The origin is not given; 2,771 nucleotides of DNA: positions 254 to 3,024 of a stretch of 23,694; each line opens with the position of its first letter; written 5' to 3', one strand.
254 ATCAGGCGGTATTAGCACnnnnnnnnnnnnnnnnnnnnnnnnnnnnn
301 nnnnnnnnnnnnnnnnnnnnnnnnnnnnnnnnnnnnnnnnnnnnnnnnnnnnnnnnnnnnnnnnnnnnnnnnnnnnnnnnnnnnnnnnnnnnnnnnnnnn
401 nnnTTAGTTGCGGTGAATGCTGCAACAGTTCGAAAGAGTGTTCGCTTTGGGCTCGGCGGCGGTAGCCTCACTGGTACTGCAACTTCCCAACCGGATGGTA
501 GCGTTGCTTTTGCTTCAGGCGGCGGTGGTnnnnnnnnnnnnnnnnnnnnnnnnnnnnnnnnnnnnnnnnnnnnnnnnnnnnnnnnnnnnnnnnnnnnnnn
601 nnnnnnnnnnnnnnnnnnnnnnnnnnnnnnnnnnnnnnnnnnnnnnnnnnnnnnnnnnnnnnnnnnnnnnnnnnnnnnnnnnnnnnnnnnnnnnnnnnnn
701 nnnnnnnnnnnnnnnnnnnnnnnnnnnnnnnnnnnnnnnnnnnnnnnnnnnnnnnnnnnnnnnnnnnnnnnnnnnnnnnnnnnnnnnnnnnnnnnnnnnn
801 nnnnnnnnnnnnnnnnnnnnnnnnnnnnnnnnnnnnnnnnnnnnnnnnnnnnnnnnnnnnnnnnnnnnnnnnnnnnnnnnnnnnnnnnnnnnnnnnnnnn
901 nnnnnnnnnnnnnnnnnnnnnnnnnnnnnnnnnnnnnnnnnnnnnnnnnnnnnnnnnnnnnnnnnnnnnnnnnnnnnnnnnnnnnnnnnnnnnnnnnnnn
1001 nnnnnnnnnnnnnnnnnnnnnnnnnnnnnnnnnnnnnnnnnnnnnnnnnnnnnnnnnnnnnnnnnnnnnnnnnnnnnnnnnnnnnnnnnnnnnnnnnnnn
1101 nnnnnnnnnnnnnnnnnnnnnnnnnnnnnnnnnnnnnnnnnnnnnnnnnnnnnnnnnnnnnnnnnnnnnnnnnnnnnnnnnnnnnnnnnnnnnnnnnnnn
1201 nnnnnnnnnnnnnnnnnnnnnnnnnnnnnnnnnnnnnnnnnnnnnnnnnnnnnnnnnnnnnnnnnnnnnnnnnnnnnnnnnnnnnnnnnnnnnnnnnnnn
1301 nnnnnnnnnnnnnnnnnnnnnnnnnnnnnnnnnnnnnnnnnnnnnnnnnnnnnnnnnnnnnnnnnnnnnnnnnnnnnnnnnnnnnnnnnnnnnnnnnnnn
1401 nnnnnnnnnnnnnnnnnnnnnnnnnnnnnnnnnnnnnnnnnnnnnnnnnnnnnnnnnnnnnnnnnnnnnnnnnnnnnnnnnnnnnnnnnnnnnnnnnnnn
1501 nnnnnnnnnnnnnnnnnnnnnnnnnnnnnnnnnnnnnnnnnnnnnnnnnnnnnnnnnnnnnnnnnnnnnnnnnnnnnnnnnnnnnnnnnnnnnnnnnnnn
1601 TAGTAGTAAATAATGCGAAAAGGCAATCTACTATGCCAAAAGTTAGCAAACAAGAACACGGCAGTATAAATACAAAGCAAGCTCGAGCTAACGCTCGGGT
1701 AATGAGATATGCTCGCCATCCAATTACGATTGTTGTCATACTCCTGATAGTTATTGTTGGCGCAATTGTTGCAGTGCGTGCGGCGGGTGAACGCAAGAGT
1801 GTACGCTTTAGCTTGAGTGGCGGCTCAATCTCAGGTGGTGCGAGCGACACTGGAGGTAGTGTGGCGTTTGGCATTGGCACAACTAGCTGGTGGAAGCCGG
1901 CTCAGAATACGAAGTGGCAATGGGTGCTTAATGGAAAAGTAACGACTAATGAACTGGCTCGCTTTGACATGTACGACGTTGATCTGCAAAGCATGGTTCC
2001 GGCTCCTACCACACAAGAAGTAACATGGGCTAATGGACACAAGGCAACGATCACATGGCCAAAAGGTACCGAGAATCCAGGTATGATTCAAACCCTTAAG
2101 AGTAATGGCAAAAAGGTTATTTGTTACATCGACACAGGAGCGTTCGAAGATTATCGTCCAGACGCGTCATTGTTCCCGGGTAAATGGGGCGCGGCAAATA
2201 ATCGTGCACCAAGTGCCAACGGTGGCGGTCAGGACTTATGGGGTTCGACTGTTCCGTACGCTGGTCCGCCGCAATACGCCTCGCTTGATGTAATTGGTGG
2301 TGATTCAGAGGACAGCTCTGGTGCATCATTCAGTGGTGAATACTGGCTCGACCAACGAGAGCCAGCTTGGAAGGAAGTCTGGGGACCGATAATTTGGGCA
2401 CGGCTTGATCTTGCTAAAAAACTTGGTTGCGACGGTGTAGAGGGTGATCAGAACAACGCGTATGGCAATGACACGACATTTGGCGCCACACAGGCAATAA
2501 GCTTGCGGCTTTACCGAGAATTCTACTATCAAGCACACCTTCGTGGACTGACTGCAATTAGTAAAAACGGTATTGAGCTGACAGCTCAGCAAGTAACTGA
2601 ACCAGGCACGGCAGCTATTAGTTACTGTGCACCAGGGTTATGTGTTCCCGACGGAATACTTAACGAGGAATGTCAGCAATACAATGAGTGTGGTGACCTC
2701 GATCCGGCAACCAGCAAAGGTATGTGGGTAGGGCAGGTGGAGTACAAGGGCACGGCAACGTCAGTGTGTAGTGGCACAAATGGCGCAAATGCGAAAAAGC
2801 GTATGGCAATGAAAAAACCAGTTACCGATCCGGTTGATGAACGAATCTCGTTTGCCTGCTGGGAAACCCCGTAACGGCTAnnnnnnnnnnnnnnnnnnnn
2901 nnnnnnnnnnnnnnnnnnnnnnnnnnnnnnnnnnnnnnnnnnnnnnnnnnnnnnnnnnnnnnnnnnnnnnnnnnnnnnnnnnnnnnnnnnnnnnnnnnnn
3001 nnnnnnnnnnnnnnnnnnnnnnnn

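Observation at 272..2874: GH5 and GH114 hydrolases share a lineage-specific N-terminal leader module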

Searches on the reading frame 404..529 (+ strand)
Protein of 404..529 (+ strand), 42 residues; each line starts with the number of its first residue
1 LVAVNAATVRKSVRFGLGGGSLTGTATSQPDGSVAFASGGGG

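Call 56: find_related_loci(query=A10, collection=metagenome_contigs, flank=10000)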
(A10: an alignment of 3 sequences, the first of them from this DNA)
Query A10 (42 aa) in metagenome_contigs; peptide patterns used: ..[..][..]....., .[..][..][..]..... (x = any residue, [..] = any of these).
238 stretches matched a pattern, but none encodes a relative of the query by tblastn (E <= 1e-3).
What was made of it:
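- Tried and rejected: In JGI metagenomes the patterns were AA[TG][VE]RKSVR and S[QD][PT][DG]GSVAF (call 56).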

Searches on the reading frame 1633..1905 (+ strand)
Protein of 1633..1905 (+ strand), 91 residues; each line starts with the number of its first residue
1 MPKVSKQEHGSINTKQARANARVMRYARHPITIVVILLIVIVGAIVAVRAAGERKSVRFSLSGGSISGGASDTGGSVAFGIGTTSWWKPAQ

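Call 16: search_protein_families(library=ncbifam, proteins=[window:1633-1905:+], max_evalue=10)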
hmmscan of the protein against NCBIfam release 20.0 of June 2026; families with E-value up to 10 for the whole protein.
seq(91 aa): 1 family
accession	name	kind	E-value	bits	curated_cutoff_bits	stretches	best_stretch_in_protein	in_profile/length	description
NF042931.1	SAG1386_EF1546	equivalog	0.095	12.8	80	1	18-49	18-49/158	SAG1386/EF1546 family surface-associated protein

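Call 17: search_protein_families(library=pfam, proteins=[window:1633-1905:+], max_evalue=10)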
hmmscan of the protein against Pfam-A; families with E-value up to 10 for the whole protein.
seq(91 aa): 0 families

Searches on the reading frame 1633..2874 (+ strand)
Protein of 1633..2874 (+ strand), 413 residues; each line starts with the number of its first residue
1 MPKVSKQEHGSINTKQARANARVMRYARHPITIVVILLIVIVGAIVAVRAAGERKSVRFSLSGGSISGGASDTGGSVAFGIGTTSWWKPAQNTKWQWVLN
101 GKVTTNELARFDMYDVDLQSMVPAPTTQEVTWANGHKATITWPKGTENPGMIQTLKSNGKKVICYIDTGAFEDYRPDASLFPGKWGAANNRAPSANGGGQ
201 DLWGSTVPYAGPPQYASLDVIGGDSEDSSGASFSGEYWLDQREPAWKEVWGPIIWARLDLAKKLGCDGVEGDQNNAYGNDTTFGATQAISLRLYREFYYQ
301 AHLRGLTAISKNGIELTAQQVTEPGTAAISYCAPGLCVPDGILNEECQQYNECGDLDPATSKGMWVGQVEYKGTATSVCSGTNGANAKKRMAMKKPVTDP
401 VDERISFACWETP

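Call 4: search_protein_families(library=pfam, proteins=[window:1633-2871:+], max_evalue=0.1)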
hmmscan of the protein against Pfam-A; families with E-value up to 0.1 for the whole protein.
window:1633-2871:+ (413 aa): 1 family
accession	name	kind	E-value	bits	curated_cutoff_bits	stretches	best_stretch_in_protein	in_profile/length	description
PF03537.19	Glyco_hydro_114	-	2.6e-38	132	27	1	94-385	1-215/231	Glycoside-hydrolase family GH114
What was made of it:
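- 1633..2874 (+): GH114 gene (413 aa): leader plus GH114 catalytic domain, which starts at WWKP, residue 86 (nt 1888). Pfam PF03537, 2.6e-38 (call 4).
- On Glycoside hydrolase family 114 (ORF 1633-2874): PF03537, 132 bits against a cutoff of 27, E 2.6e-38 (call 4).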

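Call 8: find_encoding_contigs(protein=window:1633-2874:+, flank=10000, max_places=6)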
Protein window:1633-2874:+ (413 aa): 1 contig read that carries it; 1 place shown.
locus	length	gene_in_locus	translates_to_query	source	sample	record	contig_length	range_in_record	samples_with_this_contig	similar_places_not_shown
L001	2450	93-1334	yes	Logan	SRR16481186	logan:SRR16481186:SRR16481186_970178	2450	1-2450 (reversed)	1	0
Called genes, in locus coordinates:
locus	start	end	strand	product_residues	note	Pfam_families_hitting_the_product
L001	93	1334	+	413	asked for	PF03537:Glyco_hydro_114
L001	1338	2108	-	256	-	-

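Call 13: find_homologous_proteins(query=window:1633-2871:+, max_evalue=0.001)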
Query window:1633-2871:+ (413 aa): 654 proteins with E <= 0.001 among 6368 candidates; the best 120 are listed.
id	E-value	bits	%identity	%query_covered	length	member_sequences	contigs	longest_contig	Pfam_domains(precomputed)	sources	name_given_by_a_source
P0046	1.4e-284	962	100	100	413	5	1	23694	PF03537.20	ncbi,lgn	-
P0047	1.3e-186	639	70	92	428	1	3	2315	PF03537.20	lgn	-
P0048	1.1e-139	484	64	79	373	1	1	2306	PF03537.20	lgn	-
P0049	1.1e-138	481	59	91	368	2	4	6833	PF03537.20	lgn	-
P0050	5.3e-138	479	58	92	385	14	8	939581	PF03537.20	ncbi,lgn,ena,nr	ncbi:MAG: endo alpha-1,4 polygalactosaminidase [Candidatus Nomurabacteria bacterium]|nr:MAG: endo al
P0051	5.3e-137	475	58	91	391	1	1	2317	PF03537.20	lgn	-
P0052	7.1e-136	472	52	98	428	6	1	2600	PF03537.20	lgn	-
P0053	9.1e-136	471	54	96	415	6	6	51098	PF03537.20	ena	-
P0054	9.6e-135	468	54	96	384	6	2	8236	PF03537.20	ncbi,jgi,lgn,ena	-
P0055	4.1e-132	459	57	91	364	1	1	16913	PF03537.20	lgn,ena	-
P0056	6.7e-132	458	53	94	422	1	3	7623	PF03537.20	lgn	-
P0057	9.3e-132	458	57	92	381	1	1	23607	PF03537.20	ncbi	-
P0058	9.4e-132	458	64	80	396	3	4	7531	PF03537.20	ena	-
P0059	6.9e-131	455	57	92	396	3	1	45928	PF03537.20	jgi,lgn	jgi:hypothetical protein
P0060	1.0e-129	451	56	93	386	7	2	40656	PF03537.20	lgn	-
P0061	1.4e-128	448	54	94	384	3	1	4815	PF03537.20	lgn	-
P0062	2.0e-128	447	59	84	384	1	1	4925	PF03537.20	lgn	-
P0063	2.9e-128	446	55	92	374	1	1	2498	PF03537.20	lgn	-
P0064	2.1e-126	440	55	92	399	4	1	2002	PF03537.20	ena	-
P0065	1.3e-125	438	55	92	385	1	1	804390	PF03537.20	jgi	jgi:hypothetical protein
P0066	2.9e-124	433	51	94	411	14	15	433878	PF03537.20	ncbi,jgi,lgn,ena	jgi:hypothetical protein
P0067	6.2e-117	409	57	79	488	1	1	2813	PF03537.20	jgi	jgi:hypothetical protein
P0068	1.9e-99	352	47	88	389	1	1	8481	PF03537.20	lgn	-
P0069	1.6e-96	342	45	89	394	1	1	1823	PF03537.20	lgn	-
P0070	3.2e-93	331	46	86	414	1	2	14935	PF03537.20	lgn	-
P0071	1.4e-91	326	52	73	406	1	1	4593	PF03537.20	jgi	jgi:hypothetical protein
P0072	2.7e-90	321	50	75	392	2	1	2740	PF03537.20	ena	-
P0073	1.1e-89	319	48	79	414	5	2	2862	PF00404.25,PF03537.20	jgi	jgi:hypothetical protein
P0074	9.2e-85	303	49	73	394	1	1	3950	PF03537.20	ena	-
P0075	1.7e-49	187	41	74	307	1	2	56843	PF03537.20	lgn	-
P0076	2.3e-48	183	41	71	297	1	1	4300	PF03537.20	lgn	-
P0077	7.4e-48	182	39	74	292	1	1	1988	PF03537.20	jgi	jgi:hypothetical protein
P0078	1.1e-47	181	41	72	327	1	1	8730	PF03537.20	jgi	jgi:hypothetical protein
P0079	7.8e-47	178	39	77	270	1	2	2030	PF03537.20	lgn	-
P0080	4.3e-46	176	40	69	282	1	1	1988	PF03537.20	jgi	jgi:hypothetical protein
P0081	1.3e-45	174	40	70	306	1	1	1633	PF03537.20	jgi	jgi:hypothetical protein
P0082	2.6e-45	173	38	75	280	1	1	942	PF03537.20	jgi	jgi:hypothetical protein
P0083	9.3e-45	171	38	77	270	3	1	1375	PF03537.20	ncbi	-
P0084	1.2e-44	171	37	76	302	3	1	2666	PF03537.20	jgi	jgi:hypothetical protein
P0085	1.7e-44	171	38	74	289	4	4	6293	PF03537.20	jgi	jgi:hypothetical protein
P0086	1.8e-44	170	43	69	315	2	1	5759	PF03537.20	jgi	jgi:endo-alpha-1,4-polygalactosaminidase (GH114 family)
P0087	2.2e-44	170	38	75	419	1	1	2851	PF00754.32,PF22633.4,PF03537.20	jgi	jgi:hypothetical protein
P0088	2.3e-44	170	36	78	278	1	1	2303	PF03537.20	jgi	jgi:hypothetical protein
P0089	3.4e-44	170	38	76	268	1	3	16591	PF03537.20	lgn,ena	-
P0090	3.9e-44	169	44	69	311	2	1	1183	PF03537.20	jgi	jgi:hypothetical protein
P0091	3.9e-44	169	44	69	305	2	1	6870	PF03537.20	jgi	-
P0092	4.4e-44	169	41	72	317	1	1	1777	PF03537.20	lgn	-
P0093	4.5e-44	169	38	77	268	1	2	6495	PF03537.20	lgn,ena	-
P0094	4.5e-44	169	40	72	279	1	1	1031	PF03537.20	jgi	jgi:hypothetical protein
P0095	3.2e-43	166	37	76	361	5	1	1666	PF03537.20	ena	-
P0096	4.4e-43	166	36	74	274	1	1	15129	PF03537.20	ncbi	-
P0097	1.1e-42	165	37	80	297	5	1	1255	PF03537.20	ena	-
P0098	1.9e-42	164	38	73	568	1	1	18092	PF03537.20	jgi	jgi:hypothetical protein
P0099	2.0e-42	164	39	70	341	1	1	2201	PF03537.20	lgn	-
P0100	2.6e-42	163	38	75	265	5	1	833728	PF03537.20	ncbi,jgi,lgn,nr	ncbi:MAG: endo alpha,4 polygalactosaminidase [Actinomycetia bacterium]|jgi:hypothetical protein|nr:e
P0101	2.7e-42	163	39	74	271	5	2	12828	PF03537.20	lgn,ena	-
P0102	3.4e-42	163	38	76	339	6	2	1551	PF03537.20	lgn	-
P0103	4.4e-42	163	38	72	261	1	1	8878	PF03537.20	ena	-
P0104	5.8e-42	162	38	77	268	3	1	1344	PF03537.20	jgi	jgi:hypothetical protein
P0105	8.1e-42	162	37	73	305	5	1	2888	PF03537.20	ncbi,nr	ncbi:MAG: hypothetical protein QOF39_961, partial [Frankiales bacterium]|nr:hypothetical protein [Fr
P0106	1.1e-41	161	37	72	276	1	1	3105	PF03537.20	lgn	-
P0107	1.9e-41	160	42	69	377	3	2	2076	PF03537.20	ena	-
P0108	2.0e-41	160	38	74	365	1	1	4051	PF03537.20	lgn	-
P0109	2.3e-41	160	39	72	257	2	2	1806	PF03537.20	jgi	jgi:hypothetical protein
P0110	2.4e-41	160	39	75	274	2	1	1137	PF03537.20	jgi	-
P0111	2.8e-41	160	40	74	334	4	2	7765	PF03537.20,PF00041.28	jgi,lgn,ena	-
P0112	2.9e-41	160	38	74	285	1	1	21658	PF03537.20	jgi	jgi:hypothetical protein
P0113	6.3e-41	159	38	76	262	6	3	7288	PF03537.20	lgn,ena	-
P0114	6.9e-41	159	35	86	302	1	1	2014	PF03537.20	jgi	jgi:hypothetical protein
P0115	1.3e-40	158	39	69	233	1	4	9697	PF03537.20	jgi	jgi:hypothetical protein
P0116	2.0e-40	157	39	73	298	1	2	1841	PF03537.20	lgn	-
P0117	2.8e-40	157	36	76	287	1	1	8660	PF03537.20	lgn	-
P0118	5.6e-40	156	38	73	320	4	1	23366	PF03537.20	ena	-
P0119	8.4e-40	155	35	73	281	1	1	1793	PF03537.20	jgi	jgi:hypothetical protein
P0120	1.8e-39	154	36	79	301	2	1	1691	PF03537.20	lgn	-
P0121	3.3e-39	153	37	77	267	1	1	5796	PF03537.20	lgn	-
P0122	5.1e-39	152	35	79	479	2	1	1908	PF03537.20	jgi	jgi:hypothetical protein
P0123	5.7e-39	152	38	73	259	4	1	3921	PF03537.20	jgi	jgi:hypothetical protein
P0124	6.0e-39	152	39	61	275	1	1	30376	PF03537.20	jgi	-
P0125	1.0e-38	151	38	73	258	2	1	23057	PF03537.20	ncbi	ncbi:MAG: endo alpha-1,4 polygalactosaminidase [Mycobacteriales bacterium]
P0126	1.7e-38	151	36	75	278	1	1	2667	PF03537.20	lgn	-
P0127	2.7e-38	150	39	66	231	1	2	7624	PF03537.20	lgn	-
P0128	2.8e-38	150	37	73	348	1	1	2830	PF03537.20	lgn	-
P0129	3.0e-38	150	40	75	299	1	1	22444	PF03537.20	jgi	jgi:hypothetical protein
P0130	3.7e-38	150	38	73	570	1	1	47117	PF03537.20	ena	-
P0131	5.9e-38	149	37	76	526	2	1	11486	PF24517.3,PF03537.20,PF00041.28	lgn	-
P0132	6.0e-38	149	37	73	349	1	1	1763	PF03537.20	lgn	-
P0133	6.0e-38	149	36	71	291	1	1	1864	PF03537.20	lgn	-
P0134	1.5e-37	148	41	69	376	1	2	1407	PF03537.20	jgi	jgi:hypothetical protein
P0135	1.9e-37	147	38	69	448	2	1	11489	PF03537.20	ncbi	-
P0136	2.1e-37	147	36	73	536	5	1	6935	PF03537.20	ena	-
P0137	4.1e-37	146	37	72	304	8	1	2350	PF03537.20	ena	-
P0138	5.7e-37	146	38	69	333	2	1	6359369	PF03537.20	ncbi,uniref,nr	ncbi:endo alpha-1,4 polygalactosaminidase [Conexibacter woesei]|uniref:endo alpha-1,4 polygalactosam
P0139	5.7e-37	146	36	69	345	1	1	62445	PF03537.20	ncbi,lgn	-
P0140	6.9e-37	145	36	73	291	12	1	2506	PF03537.20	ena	-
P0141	7.2e-37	145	37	73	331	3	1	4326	PF03537.20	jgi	jgi:hypothetical protein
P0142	8.1e-37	145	36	63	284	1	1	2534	PF03537.20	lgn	-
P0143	1.0e-36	145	35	82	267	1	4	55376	PF03537.20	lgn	-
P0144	1.2e-36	145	36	69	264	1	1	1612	PF03537.20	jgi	jgi:hypothetical protein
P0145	1.2e-36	145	35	77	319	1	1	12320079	PF03537.20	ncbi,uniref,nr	ncbi:endo alpha-1,4 polygalactosaminidase [Polyangium aurulentum]|uniref:endo alpha-1,4 polygalactos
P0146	2.3e-36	144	36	73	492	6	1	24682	PF03537.20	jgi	jgi:hypothetical protein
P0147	2.4e-36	144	37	63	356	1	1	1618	PF03537.20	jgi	jgi:hypothetical protein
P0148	2.6e-36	144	36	73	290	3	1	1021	PF03537.20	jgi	jgi:hypothetical protein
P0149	2.9e-36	143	36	75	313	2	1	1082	PF03537.20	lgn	-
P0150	3.0e-36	143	37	69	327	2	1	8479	PF03537.20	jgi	jgi:hypothetical protein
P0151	3.7e-36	143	35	76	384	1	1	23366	PF03537.20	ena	-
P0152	3.8e-36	143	36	75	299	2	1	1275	PF03537.20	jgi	jgi:hypothetical protein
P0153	5.6e-36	142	37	70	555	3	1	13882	PF03537.20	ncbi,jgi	-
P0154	7.2e-36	142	38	66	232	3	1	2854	PF03537.20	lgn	-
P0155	8.3e-36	142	37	73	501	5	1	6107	PF03537.20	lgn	-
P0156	1.1e-35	141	38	63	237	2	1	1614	PF03537.20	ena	-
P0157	1.2e-35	141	36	73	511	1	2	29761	PF03537.20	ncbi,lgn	-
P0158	1.4e-35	141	35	76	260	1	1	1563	PF03537.20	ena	-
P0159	4.6e-35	139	40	66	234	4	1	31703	PF03537.20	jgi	jgi:hypothetical protein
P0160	7.2e-35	139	38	66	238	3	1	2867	PF03537.20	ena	-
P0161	8.7e-35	139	38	67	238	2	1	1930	PF03537.20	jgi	jgi:hypothetical protein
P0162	1.9e-34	137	35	70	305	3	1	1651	PF03537.20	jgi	jgi:hypothetical protein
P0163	2.8e-34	137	34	72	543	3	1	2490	PF03537.20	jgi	-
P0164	4.2e-34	136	35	72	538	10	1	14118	PF03537.20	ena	-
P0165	4.6e-34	136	38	66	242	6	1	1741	PF03537.20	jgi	jgi:hypothetical protein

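Call 16: search_protein_families(library=ncbifam, proteins=[window:1633-2871:+], max_evalue=10)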
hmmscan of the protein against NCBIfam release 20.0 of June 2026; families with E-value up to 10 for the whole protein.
window:1633-2871:+ (413 aa): 1 family
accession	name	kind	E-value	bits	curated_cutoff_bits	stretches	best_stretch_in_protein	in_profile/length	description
TIGR01370.1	TIGR01370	hypoth_equivalog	0.0025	16.9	181.25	1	144-175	79-110/315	MJ1477/TM1410 family putative glycoside hydrolase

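Call 39: predict_structure(alignment_id=A5)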
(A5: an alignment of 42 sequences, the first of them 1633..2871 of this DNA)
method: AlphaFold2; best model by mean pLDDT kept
length: 413 residues; sequences in the alignment: 42
mean_pLDDT: 88.3   pTM: 0.79
mean pLDDT of the five models: 88.3, 87.8, 87.5, 87.4, 87.1
residues with pLDDT >= 90: 305; 70-90: 50; 50-70: 26; < 50: 32
segments of 3 or more residues with pLDDT < 50: 1-4, 57-82
pLDDT, mean of each block of 10 residues (from residue 1): 51 65 72 92 90 52 46 45 78 95 94 98 98 98 97 98 98 97 90 86 95 98 90 93 98 99 98 96 97 98 98 97 93 96 94 97 97 92 92 85 90 58
secondary structure, 60 per line:
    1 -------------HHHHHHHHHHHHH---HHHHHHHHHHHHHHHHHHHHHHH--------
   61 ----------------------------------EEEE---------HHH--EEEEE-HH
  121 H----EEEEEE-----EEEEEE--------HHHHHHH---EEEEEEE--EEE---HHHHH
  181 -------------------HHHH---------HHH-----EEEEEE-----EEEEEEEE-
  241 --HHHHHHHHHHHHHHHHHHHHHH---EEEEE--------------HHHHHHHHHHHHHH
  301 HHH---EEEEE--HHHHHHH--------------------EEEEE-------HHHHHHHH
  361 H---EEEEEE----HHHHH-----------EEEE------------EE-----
elements in order: H14-26 H30-52 E95-98 E113-117 E126-131 E137-142 H151-157 E161-167 E170-172 H176-180 H200-203 E221-226 E232-239 H243-264 E268-272 H287-303 E307-311 H314-320 E341-345 H353-361 E365-370 H375-379 E391-394
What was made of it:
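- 1633..2874 (+): AF2 model pLDDT 88 (call 39).
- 1783..1869 (+): GH114 post-helix tag, residues 51-79 (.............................), net charge +1. AF2 pLDDT is below 50 for residues 57-82 (call 39).
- On Glycoside hydrolase family 114 (ORF 1633-2874): AF2 model with pLDDT 88 (call 39).
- In the window GH114, residues 57-82 have pLDDT below 50 (call 39). AlphaFold models one continuous helix, residues 30-52 (call 39).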

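Call 52: search_solved_structures(query=window:1633-2871:+, max_evalue=0.001)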
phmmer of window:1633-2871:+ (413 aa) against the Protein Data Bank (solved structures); distinct sequences matched with E-value up to 0.001: 4.
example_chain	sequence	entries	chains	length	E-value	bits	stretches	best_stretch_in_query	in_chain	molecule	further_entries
6ojb_A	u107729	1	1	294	1.9e-15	59.9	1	234-376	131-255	Endo alpha-1,4 polygalactosaminidase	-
6oj1_A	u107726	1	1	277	2e-15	59.8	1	234-376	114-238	Endo alpha-1,4 polygalactosaminidase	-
9ep6_A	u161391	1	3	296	6.3e-09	38.4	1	145-183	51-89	alpha-galactosidase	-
9ep5_A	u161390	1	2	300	0.00013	24.2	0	150-183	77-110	Glycoside-hydrolase family GH114 TIM-barrel domain-containing protein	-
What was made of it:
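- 1633..2874 (+): Nearest PDB sequence match is Ega3 (call 52).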

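Call 87: fold_search(model_id=the predicted structure, library=pdb)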
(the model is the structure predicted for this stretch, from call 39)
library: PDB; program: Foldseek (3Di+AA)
matches with E <= 10: 1258; with E <= 0.001: 36
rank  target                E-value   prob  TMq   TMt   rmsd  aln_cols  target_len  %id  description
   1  6oj1_A                3.2e-18  1.00  0.51  0.82   3.5       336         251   21  Crystal Structure of Aspergillus fumigatus Ega3 (released 2019-08-14)
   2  9ep6_A                8.7e-12  1.00  0.48  0.67   4.7       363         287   21  Alpha-Galactosaminidase family GH114 from Fusarium solani (released 2025-04-23)
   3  9ep5_A                1.5e-11  1.00  0.47  0.68   5.1       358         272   17  GH191 family Alpha-Galactosaminidase from Environmental sample (99.2% identity to Myxococcus fulvus enzyme) (released 2025-04-23)
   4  9eux_B                1.0e-09  1.00  0.44  0.62   7.1       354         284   13  Glycoside hydrolase familiy 191 enzyme from Thermotoga maritima (released 2025-04-09)
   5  5tcb                  7.8e-09  1.00  0.42  0.66   5.6       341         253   13  Structure of the glycoside hydrolase domain of PelA from Pseudomonas aeruginosa (released 2017-09-20)
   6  5tsy                  1.4e-08  1.00  0.41  0.64   6.0       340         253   12  Structure of the glycoside hydrolase domain of PelA variant E218A from Pseudomonas aeruginosa (released 2017-11-08)
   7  8iua_A                1.3e-06  1.00  0.36  0.28   8.3       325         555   13  Crystal structure of GH66 endodextranase from Flavobacterium johnsoniae in complex with isomaltose (released 2023-06-14)
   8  5brq_A                3.0e-06  1.00  0.34  0.26  10.7       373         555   12  Crystal structure of Bacillus licheniformis trehalose-6-phosphate hydrolase (TreA) (released 2016-03-02)
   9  2pwf_B                7.0e-06  1.00  0.34  0.26  11.7       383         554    9  Crystal structure of the MutB D200A mutant in complex with glucose (released 2007-06-26)
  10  8bal_A                1.1e-05  1.00  0.32  0.38  11.4       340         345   11  Niako3494, a bacterial protein structure in glycoside hydrolase family 20 (released 2023-01-11)
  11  1zjb_A                1.4e-05  1.00  0.33  0.26  11.1       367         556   10  Crystal structure of the trehalulose synthase MutB from Pseudomonas mesoacidophila MX-45 (monoclinic form) (released 2006-10-17)
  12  8bal_D                3.0e-05  1.00  0.35  0.41  10.8       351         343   10  Niako3494, a bacterial protein structure in glycoside hydrolase family 20 (released 2023-01-11)
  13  6li9_A                4.7e-05  1.00  0.34  0.24  22.2       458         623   12  Heteromeric amino acid transporter b0,+AT-rBAT complex bound with Arginine (released 2020-04-29)
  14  2yl5_B                8.1e-05  1.00  0.37  0.37   6.8       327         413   12  Inhibition of the pneumococcal virulence factor StrH and molecular insights into N-glycan recognition and hydrolysis (released 2011-09-14)
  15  4hph_A                1.0e-04  1.00  0.33  0.25  10.0       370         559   11  The crystal structure of isomaltulose synthase mutant E295Q from Erwinia rhapontici NX5 in complex with its natural su (released 2013-10-16)
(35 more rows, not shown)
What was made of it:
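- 1633..2874 (+): Best fold match is Ega3 6oj1, TM 0.82 (call 87).
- On Glycoside hydrolase family 114 (ORF 1633-2874): Best Foldseek hits are Ega3 6oj1 (E 3e-18, TM 0.82 normalised by target) and the Fusarium GH114 9ep6 (call 87).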
